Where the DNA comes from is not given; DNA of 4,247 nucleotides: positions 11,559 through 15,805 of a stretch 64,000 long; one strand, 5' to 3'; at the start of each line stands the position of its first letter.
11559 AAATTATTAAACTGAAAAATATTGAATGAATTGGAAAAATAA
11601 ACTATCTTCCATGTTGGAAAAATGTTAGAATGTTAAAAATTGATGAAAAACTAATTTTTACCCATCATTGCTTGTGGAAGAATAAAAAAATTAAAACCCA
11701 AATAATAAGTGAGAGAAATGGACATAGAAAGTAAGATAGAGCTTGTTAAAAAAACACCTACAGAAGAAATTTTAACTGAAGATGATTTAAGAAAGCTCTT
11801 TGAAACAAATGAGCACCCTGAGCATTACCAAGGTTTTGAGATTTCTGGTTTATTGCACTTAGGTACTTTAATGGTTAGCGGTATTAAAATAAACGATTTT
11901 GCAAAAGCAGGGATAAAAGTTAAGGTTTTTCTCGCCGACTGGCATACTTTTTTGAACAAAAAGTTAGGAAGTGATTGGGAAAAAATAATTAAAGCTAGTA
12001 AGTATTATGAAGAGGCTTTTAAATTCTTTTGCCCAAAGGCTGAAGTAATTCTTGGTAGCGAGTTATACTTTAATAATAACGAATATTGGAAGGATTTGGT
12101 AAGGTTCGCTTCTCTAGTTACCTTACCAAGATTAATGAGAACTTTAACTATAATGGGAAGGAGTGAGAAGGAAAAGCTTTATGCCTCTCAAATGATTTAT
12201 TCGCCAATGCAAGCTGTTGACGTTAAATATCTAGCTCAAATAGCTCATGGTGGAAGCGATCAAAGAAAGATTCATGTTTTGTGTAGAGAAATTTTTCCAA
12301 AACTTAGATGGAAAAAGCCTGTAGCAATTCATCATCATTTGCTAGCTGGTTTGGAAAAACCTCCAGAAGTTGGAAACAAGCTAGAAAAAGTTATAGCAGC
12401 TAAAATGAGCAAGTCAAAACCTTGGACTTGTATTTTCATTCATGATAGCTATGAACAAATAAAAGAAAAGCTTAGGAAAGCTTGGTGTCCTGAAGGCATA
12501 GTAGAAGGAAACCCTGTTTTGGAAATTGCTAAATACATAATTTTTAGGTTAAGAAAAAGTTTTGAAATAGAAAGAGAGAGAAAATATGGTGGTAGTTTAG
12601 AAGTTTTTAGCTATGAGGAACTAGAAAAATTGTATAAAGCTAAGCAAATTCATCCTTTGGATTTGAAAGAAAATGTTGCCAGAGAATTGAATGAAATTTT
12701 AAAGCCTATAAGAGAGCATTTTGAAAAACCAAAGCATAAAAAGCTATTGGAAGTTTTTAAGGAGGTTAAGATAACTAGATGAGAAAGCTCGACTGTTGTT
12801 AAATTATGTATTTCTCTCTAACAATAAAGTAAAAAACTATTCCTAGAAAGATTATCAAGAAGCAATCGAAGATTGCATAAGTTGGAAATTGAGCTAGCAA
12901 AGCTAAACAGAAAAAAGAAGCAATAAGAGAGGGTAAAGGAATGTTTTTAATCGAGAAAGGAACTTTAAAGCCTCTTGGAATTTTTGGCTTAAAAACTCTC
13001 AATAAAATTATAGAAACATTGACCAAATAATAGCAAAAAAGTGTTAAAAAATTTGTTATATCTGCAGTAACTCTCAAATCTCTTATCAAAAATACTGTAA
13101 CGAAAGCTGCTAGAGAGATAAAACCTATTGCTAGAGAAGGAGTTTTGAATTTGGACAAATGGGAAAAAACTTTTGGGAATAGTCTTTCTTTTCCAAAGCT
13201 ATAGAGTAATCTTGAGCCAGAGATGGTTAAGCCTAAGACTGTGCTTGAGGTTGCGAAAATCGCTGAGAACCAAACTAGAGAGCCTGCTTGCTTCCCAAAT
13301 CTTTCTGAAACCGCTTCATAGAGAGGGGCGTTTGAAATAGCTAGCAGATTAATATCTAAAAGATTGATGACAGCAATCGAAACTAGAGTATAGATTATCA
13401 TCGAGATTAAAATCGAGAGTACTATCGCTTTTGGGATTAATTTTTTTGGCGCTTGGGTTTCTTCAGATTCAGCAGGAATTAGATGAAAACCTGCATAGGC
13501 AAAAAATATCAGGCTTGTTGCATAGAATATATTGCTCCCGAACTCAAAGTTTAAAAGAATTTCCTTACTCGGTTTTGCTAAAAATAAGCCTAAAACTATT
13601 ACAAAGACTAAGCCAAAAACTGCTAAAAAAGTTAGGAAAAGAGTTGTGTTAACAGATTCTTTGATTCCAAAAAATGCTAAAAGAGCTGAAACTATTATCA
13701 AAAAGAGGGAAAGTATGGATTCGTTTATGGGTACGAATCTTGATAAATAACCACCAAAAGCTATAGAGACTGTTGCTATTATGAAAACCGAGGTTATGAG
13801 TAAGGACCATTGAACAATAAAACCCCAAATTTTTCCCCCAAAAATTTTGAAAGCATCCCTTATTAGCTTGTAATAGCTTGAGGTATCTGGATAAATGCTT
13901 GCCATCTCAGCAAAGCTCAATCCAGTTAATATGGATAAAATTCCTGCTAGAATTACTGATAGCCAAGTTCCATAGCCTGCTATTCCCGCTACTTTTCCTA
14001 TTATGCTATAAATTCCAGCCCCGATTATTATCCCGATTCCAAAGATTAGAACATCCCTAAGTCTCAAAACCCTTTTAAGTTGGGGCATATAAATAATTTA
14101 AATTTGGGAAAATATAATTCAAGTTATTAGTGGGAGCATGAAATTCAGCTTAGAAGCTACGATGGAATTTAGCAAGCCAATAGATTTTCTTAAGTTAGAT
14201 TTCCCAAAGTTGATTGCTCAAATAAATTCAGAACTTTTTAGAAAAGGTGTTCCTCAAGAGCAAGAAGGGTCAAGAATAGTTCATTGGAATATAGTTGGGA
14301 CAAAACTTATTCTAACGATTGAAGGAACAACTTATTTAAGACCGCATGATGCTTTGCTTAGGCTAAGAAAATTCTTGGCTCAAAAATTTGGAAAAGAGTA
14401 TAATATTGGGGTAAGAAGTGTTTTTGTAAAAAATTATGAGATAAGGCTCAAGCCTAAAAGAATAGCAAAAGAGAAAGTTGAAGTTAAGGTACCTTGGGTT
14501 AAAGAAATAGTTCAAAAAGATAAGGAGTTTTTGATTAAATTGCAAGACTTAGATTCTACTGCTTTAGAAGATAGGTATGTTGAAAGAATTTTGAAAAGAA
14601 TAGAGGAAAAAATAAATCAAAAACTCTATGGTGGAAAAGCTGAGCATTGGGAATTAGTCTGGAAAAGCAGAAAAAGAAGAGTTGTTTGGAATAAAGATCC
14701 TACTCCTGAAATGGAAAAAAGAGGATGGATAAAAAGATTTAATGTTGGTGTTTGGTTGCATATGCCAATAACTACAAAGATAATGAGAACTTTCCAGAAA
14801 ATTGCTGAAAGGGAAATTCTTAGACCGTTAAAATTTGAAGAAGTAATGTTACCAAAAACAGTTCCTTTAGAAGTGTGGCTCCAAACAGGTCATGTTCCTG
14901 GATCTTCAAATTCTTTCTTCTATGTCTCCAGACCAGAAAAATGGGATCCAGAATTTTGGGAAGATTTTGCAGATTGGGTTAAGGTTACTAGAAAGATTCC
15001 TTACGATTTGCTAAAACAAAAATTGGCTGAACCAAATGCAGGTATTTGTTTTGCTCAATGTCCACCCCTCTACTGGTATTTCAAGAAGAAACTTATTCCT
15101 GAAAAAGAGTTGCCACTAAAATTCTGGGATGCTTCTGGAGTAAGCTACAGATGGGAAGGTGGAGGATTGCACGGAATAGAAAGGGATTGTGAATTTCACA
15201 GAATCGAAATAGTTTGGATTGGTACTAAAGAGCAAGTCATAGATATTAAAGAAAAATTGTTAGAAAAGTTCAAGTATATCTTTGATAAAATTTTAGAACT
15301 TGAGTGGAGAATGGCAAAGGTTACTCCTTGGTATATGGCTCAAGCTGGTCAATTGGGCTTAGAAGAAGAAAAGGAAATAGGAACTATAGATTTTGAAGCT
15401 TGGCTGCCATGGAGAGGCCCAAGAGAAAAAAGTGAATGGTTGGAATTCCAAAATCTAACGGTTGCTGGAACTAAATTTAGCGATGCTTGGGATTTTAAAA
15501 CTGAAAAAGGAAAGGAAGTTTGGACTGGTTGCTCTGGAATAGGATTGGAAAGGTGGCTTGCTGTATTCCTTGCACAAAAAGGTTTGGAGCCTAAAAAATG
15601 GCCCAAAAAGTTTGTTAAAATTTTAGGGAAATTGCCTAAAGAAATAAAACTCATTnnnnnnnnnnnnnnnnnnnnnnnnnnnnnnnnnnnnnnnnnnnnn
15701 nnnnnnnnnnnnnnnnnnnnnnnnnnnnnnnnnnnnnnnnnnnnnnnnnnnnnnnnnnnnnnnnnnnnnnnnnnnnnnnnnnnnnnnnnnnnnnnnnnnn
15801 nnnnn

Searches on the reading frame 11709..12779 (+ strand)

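Call 55: search_protein_families(library=ncbifam, proteins=[window:11709-12779:+], max_evalue=0.00001)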
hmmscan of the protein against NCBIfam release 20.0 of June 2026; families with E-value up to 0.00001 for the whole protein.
window:11709-12779:+ (357 aa): 5 families
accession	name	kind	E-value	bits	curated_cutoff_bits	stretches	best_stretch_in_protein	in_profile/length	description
NF006330.0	PRK08560.1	equivalog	1.2e-121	405.9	220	1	4-346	1-336/342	tyrosine--tRNA ligase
TIGR00234.1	tyrS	equivalog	3.3e-34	118.7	113.8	1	7-343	4-389/406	tyrosine--tRNA ligase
TIGR00233.1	trpS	equivalog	1.8e-17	63.7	176.75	1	40-351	6-305/328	tryptophan--tRNA ligase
NF008925.0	PRK12285.1-2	equivalog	2.1e-11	43.4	451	1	39-258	65-276/365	tryptophan--tRNA ligase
NF008927.0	PRK12285.1-4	equivalog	1.1e-06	28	478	1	39-259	76-286/385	tryptophan--tRNA ligase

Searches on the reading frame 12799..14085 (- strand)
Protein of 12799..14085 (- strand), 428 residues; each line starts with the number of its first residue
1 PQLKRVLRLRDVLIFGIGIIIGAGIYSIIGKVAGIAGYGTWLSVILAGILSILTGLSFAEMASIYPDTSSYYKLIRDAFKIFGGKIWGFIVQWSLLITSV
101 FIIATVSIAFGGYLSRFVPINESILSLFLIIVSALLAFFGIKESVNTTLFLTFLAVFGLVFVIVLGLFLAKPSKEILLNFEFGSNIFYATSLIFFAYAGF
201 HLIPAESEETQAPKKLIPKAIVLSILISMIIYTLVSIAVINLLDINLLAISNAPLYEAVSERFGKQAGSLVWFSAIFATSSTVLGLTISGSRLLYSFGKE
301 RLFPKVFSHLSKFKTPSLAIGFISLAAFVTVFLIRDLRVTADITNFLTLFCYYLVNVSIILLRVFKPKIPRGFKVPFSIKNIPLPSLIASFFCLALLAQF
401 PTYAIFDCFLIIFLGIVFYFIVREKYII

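Call 55: search_protein_families(library=ncbifam, proteins=[window:12799-14085:-], max_evalue=0.00001)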
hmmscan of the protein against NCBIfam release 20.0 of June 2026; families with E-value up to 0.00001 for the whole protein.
window:12799-14085:- (428 aa): 21 families
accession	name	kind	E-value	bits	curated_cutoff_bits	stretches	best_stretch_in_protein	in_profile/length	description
TIGR00909.1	2A0306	subfamily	2.2e-57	194.9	556.8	1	3-421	1-428/429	amino acid transporter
NF053761.1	BrChAATpBcaP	equivalog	9.5e-54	183.1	690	1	2-424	19-453/460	branched-chain amino acid transporter BcaP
TIGR00906.1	2A0303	subfamily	6.9e-34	117.2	681.7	2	186-364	251-428/602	cationic amino acid transport permease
TIGR00908.1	2A0305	equivalog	1.5e-22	80.1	381.75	1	3-422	5-429/442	ethanolamine permease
NF008466.1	PRK11357.1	equivalog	8.2e-21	74.4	800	1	3-360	6-374/446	fructoselysine/psicoselysine transporter FrlA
TIGR00905.1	2A0302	subfamily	9.9e-17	60.9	409.05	1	6-424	8-437/473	basic amino acid/polyamine antiporter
TIGR01773.1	GABAperm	equivalog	6.9e-16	58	678.1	1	5-333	12-351/452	GABA permease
TIGR00911.1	2A0308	subfamily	2.3e-15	56.1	701.8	1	14-421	55-472/505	L-type amino acid transporter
NF008245.0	PRK11021.1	equivalog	8.1e-15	54.7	284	1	20-341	21-341/419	L-methionine/branched-chain amino acid transporter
NF007929.0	PRK10644.1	equivalog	2.6e-14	52.8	574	1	16-361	19-374/445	arginine/agmatine antiporter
NF007876.0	PRK10580.1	equivalog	2.1e-13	50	736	1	2-419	6-443/457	proline-specific permease ProY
NF007938.0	PRK10655.1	equivalog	2.5e-10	40.1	409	1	18-425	19-430/438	putrescine-ornithine antiporter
TIGR04298.1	his_histam_anti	equivalog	3.3e-10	39.8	750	1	20-419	15-425/429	histidine-histamine antiporter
TIGR00913.1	2A0310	subfamily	5e-10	38.7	578.7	1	194-361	208-389/480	amino acid permease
NF008484.0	PRK11387.1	equivalog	1.9e-09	37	716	1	2-332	11-354/471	S-methylmethionine permease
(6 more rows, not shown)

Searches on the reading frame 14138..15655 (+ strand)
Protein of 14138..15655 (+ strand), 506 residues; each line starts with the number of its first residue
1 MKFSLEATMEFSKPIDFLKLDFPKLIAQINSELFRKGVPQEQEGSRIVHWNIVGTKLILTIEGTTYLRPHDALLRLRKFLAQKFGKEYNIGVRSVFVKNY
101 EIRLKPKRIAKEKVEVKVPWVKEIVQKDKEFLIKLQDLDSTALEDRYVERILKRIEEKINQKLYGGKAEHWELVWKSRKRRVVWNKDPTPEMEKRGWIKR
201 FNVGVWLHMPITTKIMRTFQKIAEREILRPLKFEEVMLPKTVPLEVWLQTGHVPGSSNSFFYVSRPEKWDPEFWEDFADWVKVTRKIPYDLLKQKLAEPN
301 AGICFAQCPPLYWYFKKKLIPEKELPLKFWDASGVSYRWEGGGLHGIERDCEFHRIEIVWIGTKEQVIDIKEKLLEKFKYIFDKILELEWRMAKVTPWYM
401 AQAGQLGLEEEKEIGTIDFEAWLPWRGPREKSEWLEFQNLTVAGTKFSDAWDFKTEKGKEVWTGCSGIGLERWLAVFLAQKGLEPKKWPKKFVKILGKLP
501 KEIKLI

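Call 55: search_protein_families(library=ncbifam, proteins=[window:14138-15655:+], max_evalue=0.00001)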
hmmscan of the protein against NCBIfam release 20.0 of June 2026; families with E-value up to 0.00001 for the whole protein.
window:14138-15655:+ (506 aa): 4 families
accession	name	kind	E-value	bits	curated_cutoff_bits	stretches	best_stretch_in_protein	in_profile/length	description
NF002120.0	PRK00960.1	equivalog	4e-170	566.8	611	1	1-506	3-515/518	serine--tRNA ligase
TIGR00415.1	serS_MJ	equivalog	4.2e-92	309.2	489.55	1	1-506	1-512/518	serine--tRNA ligase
NF005479.0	PRK07080.1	equivalog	2.8e-15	56.1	357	1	305-496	133-315/318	amino acid--[acyl-carrier-protein] ligase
NF006625.0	PRK09194.1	equivalog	9.3e-08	31.4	558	0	192-252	26-85/559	proline--tRNA ligase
